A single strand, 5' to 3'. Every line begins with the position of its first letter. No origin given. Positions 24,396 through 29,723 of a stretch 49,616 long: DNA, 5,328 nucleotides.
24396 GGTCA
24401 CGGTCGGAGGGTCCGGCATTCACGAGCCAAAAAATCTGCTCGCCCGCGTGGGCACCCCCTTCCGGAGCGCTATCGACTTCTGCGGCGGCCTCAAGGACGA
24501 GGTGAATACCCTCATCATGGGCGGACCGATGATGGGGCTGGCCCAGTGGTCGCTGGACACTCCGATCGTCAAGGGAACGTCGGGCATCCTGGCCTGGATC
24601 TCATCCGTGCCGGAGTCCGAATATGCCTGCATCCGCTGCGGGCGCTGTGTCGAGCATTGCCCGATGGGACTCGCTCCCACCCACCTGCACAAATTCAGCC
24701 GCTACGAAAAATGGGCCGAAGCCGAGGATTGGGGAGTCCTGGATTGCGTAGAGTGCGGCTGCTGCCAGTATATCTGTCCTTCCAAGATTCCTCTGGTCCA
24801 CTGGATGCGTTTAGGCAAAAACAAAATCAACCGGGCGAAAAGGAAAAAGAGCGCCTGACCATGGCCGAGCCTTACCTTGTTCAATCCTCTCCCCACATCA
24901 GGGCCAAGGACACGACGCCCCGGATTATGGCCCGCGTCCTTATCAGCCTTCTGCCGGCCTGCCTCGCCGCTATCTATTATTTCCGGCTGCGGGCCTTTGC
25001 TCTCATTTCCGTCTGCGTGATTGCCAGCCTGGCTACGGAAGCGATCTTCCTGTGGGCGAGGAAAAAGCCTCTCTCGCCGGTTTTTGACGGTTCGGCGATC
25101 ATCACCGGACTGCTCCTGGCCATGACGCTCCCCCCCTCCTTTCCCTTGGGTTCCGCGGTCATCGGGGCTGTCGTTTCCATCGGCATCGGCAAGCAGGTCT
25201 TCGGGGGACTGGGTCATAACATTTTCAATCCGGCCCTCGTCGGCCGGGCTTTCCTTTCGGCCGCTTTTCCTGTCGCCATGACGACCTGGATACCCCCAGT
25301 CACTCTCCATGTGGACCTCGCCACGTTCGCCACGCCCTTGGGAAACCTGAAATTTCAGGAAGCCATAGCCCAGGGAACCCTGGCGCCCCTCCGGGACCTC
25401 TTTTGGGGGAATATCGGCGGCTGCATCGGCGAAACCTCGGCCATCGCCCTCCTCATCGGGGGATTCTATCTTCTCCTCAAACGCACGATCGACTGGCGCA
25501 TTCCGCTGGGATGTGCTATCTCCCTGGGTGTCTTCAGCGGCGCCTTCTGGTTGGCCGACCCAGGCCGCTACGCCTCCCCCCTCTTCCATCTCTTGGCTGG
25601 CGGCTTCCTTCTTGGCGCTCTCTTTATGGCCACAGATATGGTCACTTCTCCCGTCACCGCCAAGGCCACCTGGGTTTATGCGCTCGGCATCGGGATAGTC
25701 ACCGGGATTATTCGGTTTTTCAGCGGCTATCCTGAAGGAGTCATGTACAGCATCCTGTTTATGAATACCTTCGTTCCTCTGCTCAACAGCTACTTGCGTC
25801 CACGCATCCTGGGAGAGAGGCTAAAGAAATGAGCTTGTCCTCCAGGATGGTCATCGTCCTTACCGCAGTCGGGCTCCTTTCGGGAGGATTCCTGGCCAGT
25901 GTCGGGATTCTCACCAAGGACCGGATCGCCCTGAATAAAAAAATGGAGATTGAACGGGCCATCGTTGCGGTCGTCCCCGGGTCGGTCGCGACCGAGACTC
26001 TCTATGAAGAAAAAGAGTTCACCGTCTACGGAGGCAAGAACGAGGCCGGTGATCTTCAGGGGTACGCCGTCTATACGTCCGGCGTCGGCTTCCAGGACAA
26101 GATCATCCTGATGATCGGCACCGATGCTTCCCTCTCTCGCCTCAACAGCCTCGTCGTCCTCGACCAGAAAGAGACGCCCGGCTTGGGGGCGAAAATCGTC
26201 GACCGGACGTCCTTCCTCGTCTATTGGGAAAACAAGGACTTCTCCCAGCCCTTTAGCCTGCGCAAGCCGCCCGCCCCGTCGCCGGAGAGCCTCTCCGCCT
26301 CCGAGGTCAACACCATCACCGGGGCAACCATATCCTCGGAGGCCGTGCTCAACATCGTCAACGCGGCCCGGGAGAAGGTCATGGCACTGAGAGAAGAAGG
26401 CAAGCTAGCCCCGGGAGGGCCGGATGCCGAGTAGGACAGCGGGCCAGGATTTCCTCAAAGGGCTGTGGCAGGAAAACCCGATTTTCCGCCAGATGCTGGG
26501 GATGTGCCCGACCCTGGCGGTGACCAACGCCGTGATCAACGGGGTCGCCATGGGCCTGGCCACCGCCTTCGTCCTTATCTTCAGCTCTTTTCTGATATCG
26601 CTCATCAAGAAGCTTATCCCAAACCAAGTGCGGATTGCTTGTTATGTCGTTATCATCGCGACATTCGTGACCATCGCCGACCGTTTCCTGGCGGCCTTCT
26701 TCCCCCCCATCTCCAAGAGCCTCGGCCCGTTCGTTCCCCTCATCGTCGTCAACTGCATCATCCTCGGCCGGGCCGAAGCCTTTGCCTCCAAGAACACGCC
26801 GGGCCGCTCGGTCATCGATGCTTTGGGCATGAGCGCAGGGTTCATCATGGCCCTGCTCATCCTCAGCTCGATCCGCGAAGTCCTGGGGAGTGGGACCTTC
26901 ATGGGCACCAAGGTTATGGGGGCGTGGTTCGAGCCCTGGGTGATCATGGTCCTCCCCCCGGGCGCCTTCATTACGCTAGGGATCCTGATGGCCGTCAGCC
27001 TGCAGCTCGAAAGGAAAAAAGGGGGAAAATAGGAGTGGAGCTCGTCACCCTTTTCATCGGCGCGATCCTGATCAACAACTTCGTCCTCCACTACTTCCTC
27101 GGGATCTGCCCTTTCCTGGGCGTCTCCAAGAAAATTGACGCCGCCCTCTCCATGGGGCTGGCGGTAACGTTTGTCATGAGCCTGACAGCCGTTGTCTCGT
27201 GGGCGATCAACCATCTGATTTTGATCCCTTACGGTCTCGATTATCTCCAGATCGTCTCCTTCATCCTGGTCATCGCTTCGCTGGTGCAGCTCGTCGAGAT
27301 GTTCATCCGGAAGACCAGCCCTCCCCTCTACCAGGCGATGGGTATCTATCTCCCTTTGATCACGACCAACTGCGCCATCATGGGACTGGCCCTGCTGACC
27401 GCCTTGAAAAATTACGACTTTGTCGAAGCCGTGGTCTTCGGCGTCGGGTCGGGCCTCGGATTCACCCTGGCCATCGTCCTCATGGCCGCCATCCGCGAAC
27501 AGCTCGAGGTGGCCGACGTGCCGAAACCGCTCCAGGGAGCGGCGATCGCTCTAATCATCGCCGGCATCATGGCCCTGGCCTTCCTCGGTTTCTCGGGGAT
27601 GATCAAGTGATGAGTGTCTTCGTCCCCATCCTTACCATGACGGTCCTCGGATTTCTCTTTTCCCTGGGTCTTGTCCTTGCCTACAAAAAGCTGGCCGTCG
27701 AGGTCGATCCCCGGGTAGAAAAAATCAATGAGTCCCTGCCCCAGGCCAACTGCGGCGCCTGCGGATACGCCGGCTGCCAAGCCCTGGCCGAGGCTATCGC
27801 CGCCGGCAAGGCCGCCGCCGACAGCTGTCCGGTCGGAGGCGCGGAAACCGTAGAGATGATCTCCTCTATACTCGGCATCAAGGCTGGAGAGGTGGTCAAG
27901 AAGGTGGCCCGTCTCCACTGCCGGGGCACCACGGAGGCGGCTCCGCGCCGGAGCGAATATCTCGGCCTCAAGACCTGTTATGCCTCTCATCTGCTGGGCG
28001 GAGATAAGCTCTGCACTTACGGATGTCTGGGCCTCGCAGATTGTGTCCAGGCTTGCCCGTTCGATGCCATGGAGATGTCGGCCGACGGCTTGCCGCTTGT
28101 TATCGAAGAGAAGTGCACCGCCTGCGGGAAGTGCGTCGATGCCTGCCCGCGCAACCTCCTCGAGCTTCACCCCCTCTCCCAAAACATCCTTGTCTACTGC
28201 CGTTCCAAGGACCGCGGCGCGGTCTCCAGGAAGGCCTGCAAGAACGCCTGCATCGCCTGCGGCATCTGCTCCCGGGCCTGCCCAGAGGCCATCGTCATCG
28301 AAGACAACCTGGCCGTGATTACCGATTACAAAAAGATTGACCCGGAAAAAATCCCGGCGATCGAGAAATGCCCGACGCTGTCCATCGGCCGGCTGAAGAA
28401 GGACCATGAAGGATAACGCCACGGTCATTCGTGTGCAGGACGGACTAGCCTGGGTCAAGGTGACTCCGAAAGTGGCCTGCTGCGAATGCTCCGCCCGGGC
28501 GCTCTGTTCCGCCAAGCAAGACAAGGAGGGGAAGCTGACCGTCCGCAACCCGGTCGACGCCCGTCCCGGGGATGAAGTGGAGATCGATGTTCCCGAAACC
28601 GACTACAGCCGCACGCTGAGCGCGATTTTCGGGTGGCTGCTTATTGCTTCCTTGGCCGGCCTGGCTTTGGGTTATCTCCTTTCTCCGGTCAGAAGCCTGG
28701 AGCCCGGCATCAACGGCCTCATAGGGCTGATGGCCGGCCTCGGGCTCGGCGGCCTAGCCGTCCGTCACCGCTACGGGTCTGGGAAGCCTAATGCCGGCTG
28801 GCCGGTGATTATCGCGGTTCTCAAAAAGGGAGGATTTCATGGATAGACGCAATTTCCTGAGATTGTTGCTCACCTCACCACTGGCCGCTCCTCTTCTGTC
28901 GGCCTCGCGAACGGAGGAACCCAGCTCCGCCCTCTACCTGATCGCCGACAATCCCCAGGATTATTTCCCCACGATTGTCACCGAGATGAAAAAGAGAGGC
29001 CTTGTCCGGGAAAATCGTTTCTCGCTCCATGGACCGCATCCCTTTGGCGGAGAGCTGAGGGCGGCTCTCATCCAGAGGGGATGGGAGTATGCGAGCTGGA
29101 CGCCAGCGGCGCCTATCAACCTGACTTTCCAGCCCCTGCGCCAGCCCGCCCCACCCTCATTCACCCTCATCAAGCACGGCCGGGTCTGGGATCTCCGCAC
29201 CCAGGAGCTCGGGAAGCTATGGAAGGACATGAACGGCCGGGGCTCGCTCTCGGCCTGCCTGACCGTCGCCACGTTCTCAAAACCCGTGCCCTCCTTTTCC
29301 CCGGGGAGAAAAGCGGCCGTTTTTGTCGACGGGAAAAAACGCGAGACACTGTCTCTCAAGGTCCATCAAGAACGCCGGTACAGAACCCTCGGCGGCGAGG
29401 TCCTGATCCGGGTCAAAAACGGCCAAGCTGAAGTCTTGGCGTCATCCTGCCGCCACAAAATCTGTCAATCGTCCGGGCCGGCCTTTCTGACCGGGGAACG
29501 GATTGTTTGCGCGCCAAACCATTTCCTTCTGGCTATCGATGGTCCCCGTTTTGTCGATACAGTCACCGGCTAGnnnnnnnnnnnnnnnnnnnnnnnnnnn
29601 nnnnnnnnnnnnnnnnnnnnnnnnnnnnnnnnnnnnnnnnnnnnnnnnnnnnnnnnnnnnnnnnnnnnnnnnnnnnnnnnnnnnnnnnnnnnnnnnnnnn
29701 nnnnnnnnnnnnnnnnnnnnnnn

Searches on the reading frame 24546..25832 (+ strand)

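Call 76: search_protein_families(library=pfam, proteins=[window:24546-25832:+], max_evalue=0.00001)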
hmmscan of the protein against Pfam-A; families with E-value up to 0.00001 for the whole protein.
window:24546-25832:+ (428 aa): 1 family
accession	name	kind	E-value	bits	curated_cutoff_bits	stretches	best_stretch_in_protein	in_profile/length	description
PF03116.20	NQR2_RnfD_RnfE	-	3.2e-110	368.6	27.7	1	112-423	2-296/296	NQR2, RnfD, RnfE family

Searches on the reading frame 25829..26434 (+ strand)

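Call 76: search_protein_families(library=pfam, proteins=[window:25829-26434:+], max_evalue=0.00001)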
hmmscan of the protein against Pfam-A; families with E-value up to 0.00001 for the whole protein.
window:25829-26434:+ (201 aa): 1 family
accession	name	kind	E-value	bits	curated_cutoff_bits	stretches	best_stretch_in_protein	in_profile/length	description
PF04205.19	FMN_bind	-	2.7e-13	50.8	22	1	87-180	1-75/77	FMN-binding domain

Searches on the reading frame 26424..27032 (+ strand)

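Call 76: search_protein_families(library=pfam, proteins=[window:26424-27032:+], max_evalue=0.00001)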
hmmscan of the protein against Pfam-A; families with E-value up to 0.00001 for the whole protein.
window:26424-27032:+ (202 aa): 1 family
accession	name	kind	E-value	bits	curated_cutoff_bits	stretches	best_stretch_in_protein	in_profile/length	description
PF02508.19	Rnf-Nqr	-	1.1e-65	221.3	23.8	1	10-189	5-174/174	Rnf-Nqr subunit, membrane protein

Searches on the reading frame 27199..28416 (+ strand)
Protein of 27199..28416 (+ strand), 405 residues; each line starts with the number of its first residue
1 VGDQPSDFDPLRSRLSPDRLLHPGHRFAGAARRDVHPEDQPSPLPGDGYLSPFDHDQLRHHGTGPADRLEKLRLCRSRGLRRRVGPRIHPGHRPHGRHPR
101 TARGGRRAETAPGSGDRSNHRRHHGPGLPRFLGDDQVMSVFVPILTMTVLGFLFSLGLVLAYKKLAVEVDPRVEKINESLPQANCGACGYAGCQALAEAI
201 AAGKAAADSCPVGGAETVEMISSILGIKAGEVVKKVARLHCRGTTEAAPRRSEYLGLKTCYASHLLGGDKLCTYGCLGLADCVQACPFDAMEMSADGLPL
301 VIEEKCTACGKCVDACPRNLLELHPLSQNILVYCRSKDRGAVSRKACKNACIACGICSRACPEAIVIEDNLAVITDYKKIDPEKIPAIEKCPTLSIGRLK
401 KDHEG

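Call 76: search_protein_families(library=pfam, proteins=[window:27199-28416:+], max_evalue=0.00001)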
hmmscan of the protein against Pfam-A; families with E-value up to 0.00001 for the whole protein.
window:27199-28416:+ (405 aa): 9 families
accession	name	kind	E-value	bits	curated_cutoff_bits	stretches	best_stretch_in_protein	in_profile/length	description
PF04060.18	FeS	-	4.1e-13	49.3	23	1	180-212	1-33/33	Putative Fe-S cluster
PF13187.11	Fer4_9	-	2.5e-10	40.7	27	1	280-319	6-50/52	4Fe-4S dicluster domain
PF00037.32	Fer4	-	1.1e-09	38.1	21.1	1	301-319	3-21/24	4Fe-4S binding domain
PF14697.11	Fer4_21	-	7.5e-08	32.8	35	1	276-320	8-56/59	4Fe-4S dicluster domain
PF13237.11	Fer4_10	-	9e-07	29.2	25.5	1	276-317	9-53/53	4Fe-4S dicluster domain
PF12797.12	Fer4_2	-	2.1e-06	27.8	24.5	0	299-317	3-21/22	4Fe-4S binding domain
PF12837.12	Fer4_6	-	5.9e-06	26.4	25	0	300-320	3-23/24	4Fe-4S binding domain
PF12838.12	Fer4_7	-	6.1e-06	27.1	27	1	305-364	1-51/52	4Fe-4S dicluster domain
PF25160.1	LdpA_Fe-S-bd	-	6.5e-06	26.3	27.6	1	282-323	9-45/49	LdpA Fe-S cluster-binding domain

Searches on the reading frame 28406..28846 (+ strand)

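Call 76: search_protein_families(library=pfam, proteins=[window:28406-28846:+], max_evalue=0.00001)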
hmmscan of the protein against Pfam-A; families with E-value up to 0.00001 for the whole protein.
window:28406-28846:+ (146 aa): 1 family
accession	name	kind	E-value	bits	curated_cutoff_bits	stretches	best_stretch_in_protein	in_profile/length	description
PF04246.17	RseC_MucC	-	1.3e-17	64.4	24.4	1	7-122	1-114/130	Positive regulator of sigma(E), RseC/MucC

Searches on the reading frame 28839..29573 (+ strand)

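Call 76: search_protein_families(library=pfam, proteins=[window:28839-29573:+], max_evalue=0.00001)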
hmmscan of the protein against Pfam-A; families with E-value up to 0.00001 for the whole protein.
window:28839-29573:+ (244 aa): 1 family
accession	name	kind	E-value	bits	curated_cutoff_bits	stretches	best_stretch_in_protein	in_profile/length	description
PF07009.16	NusG_II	-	1.2e-13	51.6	29.6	1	154-235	21-105/107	NusG domain II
